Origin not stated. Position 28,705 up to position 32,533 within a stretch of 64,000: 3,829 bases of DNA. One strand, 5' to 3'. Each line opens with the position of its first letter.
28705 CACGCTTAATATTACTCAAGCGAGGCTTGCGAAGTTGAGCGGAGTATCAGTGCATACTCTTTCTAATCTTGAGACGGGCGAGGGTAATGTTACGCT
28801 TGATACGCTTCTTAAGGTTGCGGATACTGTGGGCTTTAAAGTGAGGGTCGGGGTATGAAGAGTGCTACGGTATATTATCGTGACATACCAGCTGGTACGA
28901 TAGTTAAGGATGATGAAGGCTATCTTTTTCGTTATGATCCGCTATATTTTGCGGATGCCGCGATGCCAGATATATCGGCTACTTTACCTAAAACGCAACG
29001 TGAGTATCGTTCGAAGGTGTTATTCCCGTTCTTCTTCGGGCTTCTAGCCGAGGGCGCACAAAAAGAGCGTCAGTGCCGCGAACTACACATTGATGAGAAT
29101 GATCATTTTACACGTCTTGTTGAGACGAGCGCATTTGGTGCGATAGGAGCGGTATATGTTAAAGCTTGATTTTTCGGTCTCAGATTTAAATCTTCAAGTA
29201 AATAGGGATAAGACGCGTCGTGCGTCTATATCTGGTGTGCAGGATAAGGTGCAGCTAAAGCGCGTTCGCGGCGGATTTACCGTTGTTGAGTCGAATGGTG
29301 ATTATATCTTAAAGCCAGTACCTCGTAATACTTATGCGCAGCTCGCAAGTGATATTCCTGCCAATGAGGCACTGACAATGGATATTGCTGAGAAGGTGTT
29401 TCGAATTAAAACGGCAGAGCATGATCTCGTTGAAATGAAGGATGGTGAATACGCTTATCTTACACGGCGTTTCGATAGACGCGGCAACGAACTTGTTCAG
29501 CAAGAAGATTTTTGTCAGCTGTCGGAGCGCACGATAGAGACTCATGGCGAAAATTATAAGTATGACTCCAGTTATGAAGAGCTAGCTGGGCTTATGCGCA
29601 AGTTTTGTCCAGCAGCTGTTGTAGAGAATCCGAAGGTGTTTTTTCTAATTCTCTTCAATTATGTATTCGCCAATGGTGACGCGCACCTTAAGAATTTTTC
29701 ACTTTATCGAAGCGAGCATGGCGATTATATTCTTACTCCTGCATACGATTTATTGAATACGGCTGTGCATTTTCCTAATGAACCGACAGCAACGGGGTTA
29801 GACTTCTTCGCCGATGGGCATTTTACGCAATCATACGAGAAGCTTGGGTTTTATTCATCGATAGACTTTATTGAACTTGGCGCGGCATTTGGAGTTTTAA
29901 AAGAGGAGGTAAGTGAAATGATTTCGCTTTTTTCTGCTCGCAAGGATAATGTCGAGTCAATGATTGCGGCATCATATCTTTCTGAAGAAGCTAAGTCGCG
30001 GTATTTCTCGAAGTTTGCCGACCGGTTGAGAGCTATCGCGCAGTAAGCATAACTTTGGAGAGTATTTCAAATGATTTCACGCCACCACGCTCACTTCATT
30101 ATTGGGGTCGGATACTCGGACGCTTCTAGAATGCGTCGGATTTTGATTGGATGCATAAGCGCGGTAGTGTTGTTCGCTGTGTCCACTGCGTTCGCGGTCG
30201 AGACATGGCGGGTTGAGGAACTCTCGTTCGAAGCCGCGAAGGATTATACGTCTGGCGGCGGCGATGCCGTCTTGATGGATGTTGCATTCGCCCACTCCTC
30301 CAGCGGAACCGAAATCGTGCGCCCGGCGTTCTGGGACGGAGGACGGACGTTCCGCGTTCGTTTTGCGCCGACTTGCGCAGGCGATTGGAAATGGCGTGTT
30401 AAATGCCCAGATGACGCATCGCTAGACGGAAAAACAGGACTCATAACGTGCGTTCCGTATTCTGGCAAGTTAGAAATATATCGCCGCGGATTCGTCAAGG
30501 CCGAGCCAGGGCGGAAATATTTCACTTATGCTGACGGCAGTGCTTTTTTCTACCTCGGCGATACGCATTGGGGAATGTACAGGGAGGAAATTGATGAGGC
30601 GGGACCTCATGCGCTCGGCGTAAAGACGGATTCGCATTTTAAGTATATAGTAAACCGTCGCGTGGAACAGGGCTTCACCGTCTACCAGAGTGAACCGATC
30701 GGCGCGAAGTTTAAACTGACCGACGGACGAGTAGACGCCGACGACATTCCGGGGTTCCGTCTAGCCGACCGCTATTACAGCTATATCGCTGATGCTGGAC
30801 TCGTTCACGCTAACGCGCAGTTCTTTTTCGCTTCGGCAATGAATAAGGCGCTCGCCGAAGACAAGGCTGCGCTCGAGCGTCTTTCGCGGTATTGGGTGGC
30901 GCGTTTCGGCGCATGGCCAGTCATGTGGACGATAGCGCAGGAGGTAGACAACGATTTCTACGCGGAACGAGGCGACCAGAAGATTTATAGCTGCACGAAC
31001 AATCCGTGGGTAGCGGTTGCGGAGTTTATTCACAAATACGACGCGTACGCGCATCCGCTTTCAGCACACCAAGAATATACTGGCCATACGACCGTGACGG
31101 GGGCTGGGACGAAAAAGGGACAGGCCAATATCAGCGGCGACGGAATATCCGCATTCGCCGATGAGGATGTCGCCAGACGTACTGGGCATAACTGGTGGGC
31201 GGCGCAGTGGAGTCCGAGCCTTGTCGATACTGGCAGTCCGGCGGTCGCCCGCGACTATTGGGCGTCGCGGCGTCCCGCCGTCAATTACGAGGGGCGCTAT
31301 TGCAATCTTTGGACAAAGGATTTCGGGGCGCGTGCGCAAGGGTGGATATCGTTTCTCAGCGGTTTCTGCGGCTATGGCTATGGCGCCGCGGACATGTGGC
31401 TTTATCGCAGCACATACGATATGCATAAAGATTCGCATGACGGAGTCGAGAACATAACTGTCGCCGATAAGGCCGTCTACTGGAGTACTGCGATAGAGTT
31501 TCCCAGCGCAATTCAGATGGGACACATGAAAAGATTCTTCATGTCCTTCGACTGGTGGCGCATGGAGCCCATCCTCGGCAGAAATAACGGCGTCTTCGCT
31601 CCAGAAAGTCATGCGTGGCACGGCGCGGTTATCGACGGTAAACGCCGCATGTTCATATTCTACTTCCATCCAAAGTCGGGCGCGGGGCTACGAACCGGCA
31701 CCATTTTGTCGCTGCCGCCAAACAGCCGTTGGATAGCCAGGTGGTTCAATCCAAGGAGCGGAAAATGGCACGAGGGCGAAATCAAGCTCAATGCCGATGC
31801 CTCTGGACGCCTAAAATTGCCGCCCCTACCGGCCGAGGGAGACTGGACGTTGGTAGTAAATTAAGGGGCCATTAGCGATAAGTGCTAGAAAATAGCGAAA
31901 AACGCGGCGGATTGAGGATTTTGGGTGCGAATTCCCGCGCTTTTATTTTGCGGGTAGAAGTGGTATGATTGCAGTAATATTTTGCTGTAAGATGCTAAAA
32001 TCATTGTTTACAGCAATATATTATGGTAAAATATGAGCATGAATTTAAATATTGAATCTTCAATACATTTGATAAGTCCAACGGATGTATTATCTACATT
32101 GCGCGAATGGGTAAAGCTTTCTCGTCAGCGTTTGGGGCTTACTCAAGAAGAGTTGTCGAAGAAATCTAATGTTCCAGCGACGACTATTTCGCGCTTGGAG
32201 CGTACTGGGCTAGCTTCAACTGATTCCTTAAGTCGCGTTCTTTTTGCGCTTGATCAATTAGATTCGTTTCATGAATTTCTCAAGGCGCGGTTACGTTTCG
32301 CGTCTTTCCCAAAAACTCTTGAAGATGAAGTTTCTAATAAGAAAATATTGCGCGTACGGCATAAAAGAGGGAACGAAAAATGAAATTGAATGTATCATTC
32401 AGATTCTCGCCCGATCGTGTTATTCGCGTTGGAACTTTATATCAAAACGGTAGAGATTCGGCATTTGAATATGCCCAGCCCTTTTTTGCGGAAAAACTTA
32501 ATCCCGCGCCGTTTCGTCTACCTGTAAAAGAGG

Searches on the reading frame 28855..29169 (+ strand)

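Call 10: search_protein_families(library=pfam, proteins=[window:28855-29169:+], max_evalue=0.001)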
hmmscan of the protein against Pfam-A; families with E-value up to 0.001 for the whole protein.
window:28855-29169:+ (104 aa): 1 family
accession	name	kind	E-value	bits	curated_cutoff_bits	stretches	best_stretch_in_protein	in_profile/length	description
PF13657.11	Couple_hipA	-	8.8e-18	65.1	22.5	1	5-102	2-98/99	HipA N-terminal domain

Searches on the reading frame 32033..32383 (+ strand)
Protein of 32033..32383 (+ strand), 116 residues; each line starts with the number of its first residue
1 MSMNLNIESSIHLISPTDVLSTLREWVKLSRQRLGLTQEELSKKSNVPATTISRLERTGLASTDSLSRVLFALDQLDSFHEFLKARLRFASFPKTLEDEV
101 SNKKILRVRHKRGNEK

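Call 10: search_protein_families(library=pfam, proteins=[window:32033-32383:+], max_evalue=0.001)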
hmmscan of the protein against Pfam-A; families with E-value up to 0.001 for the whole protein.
window:32033-32383:+ (116 aa): 3 families
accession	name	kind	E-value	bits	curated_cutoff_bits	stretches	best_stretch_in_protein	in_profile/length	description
PF01381.28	HTH_3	-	3.3e-07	30.7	23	1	29-57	3-31/55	Helix-turn-helix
PF13560.12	HTH_31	-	4.1e-05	24.2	27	1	28-60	7-38/64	Helix-turn-helix domain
PF20432.4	Xre-like-HTH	-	0.0007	20.3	25.8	0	32-70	20-59/63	Antitoxin Xre-like helix-turn-helix domain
